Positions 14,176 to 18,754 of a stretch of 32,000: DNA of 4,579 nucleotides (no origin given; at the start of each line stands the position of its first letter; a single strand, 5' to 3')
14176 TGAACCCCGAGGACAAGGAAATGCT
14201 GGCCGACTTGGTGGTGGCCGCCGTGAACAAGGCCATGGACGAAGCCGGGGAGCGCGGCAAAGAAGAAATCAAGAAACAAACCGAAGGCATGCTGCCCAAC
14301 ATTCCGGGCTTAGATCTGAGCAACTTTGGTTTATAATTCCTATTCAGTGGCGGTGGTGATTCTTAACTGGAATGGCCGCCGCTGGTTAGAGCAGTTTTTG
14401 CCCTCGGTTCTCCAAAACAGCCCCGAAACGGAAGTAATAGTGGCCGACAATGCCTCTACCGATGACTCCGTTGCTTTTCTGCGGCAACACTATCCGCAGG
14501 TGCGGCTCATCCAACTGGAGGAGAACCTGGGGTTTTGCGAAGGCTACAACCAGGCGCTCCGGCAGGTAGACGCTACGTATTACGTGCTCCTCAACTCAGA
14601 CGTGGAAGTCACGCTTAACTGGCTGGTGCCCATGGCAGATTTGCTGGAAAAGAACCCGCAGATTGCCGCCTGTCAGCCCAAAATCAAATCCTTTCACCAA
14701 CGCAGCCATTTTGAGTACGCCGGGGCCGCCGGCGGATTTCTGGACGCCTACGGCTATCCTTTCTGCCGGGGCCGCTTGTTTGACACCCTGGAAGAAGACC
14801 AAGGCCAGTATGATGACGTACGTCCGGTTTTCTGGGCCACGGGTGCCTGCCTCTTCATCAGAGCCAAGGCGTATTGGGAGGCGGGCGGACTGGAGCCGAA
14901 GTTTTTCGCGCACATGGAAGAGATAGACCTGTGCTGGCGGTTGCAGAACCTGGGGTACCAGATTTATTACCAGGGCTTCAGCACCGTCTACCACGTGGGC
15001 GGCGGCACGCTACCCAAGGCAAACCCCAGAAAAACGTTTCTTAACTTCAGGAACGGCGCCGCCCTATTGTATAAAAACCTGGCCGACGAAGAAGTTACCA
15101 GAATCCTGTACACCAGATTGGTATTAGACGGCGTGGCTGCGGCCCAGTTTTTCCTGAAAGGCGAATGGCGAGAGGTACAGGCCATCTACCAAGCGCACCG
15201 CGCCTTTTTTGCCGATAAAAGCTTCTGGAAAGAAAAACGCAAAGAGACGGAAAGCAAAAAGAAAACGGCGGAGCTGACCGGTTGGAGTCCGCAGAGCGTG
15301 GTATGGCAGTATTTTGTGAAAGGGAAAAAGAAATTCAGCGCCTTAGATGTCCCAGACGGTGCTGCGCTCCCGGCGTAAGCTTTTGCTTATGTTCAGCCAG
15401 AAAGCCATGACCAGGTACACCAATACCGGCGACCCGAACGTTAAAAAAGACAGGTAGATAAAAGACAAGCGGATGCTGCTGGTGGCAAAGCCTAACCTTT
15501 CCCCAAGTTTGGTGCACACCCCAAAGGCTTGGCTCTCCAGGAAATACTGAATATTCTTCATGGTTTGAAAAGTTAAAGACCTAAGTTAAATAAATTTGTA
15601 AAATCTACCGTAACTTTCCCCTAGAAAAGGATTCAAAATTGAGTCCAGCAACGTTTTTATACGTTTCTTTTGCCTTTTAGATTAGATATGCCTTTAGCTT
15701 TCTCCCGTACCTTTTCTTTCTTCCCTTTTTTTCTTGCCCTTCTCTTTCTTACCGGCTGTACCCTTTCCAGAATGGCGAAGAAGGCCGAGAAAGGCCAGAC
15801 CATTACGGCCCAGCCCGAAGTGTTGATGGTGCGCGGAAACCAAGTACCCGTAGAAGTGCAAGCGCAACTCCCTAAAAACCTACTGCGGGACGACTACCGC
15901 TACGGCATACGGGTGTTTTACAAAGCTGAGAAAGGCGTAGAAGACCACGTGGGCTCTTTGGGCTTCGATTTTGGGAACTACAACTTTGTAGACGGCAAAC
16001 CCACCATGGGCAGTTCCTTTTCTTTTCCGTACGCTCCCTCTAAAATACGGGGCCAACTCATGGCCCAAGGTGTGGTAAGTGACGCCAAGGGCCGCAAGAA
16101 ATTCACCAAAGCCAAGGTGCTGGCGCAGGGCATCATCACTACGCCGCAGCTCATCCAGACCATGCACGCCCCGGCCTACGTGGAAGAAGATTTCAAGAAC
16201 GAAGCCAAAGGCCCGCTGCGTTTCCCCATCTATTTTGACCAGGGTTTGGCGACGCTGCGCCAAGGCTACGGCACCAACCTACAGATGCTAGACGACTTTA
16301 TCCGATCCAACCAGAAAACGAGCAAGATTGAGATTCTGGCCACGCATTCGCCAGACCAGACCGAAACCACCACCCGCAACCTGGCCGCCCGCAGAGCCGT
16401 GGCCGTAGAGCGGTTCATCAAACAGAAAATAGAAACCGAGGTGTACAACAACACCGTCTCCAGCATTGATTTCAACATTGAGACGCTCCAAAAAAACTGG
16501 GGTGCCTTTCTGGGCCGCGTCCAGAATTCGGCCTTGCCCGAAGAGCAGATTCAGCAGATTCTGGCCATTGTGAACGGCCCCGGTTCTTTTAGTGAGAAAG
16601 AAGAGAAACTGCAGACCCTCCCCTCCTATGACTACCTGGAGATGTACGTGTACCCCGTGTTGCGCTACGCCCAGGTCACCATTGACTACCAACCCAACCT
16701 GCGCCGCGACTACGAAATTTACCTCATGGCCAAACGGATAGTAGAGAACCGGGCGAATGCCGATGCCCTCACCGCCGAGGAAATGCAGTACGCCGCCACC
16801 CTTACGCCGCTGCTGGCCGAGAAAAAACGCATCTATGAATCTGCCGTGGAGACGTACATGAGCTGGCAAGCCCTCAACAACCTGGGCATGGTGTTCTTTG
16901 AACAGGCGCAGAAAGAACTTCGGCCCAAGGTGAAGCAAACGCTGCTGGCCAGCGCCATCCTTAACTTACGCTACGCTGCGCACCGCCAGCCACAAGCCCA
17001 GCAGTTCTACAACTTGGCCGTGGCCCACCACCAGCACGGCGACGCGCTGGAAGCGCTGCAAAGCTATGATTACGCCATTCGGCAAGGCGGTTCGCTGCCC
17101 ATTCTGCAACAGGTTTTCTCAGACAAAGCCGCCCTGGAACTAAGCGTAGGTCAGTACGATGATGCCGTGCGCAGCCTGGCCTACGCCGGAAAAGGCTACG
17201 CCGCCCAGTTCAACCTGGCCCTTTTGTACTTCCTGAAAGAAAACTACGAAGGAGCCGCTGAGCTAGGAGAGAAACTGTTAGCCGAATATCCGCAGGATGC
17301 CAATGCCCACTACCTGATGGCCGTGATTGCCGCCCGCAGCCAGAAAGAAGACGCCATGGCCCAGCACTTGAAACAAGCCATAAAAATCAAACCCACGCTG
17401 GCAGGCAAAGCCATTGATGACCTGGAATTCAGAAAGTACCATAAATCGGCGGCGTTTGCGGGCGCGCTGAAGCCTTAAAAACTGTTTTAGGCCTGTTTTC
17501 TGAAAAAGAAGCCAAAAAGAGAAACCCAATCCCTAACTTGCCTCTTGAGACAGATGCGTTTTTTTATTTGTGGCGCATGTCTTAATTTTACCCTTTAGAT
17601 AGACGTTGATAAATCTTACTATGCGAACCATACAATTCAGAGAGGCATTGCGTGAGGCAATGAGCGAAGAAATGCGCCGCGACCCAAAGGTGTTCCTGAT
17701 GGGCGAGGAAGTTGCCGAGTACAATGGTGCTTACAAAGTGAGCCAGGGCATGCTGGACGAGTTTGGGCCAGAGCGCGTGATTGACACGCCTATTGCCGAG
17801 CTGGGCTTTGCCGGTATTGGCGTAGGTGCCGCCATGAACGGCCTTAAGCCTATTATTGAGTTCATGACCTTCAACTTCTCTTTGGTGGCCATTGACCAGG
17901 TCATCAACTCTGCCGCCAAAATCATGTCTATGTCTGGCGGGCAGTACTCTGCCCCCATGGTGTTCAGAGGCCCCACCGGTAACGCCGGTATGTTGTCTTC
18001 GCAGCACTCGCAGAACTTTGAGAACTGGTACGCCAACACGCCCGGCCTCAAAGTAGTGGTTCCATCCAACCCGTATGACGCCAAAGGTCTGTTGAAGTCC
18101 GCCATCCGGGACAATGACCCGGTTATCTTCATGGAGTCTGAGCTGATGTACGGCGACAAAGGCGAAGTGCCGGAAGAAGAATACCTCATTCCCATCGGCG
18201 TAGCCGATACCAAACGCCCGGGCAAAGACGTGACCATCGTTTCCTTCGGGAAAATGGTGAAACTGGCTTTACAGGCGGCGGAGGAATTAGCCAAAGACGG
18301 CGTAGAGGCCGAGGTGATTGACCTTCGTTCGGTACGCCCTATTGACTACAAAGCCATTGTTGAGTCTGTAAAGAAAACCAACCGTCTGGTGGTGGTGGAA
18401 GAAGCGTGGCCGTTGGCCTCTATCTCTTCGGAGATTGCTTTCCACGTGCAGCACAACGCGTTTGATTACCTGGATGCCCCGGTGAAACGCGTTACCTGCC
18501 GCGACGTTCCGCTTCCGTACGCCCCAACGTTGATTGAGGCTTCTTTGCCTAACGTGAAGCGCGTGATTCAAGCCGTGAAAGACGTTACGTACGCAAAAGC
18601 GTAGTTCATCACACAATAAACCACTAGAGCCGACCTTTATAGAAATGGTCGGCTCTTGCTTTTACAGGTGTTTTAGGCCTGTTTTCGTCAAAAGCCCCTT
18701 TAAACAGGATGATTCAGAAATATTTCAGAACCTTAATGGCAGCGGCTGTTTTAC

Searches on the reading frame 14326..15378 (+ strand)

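Call 90: search_protein_families(library=pfam, proteins=[window:14326-15378:+], max_evalue=0.00001)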
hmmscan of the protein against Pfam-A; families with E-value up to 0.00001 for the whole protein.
window:14326-15378:+ (350 aa): 2 families
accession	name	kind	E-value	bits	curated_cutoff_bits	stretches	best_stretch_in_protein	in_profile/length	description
PF00535.33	Glycos_transf_2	-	6.8e-21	75.4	23.3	1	10-130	2-126/168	Glycosyl transferase family 2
PF13641.12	Glyco_tranf_2_3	-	5.5e-12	46.6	27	1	8-228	3-216/230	Glycosyltransferase like family 2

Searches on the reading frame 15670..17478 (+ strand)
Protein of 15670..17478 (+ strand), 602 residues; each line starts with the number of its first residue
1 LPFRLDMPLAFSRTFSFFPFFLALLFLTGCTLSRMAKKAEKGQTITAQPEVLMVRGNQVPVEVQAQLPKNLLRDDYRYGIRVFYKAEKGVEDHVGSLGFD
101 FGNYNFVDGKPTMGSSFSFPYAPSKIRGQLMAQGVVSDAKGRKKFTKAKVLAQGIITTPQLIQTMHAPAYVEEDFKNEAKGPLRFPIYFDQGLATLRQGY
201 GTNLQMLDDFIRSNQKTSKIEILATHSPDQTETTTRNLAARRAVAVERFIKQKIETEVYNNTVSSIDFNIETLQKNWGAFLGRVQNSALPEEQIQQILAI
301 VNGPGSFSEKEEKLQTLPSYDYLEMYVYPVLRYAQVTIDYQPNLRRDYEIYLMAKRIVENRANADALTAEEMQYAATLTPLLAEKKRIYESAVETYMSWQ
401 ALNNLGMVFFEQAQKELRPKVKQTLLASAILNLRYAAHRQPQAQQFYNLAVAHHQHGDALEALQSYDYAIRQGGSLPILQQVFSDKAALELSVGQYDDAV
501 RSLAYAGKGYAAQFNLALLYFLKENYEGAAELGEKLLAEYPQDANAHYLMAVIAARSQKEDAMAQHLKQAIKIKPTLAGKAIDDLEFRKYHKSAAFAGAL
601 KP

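Call 90: search_protein_families(library=pfam, proteins=[window:15670-17478:+], max_evalue=0.00001)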
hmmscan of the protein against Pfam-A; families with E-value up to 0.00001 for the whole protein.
window:15670-17478:+ (602 aa): 1 family
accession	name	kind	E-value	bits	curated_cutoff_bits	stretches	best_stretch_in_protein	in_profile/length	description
PF13432.12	TPR_16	-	8.6e-10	39.3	32.7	0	489-544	6-65/65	Tetratricopeptide repeat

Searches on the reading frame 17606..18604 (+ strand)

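Call 90: search_protein_families(library=pfam, proteins=[window:17606-18604:+], max_evalue=0.00001)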
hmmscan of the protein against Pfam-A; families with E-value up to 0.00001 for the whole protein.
window:17606-18604:+ (332 aa): 2 families
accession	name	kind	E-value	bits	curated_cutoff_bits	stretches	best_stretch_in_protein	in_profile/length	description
PF02779.29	Transket_pyr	-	2e-45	155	27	1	8-182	2-172/174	Transketolase, pyrimidine binding domain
PF02780.25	Transketolase_C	-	8e-41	139.3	25.9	1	198-320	1-124/124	Transketolase, C-terminal domain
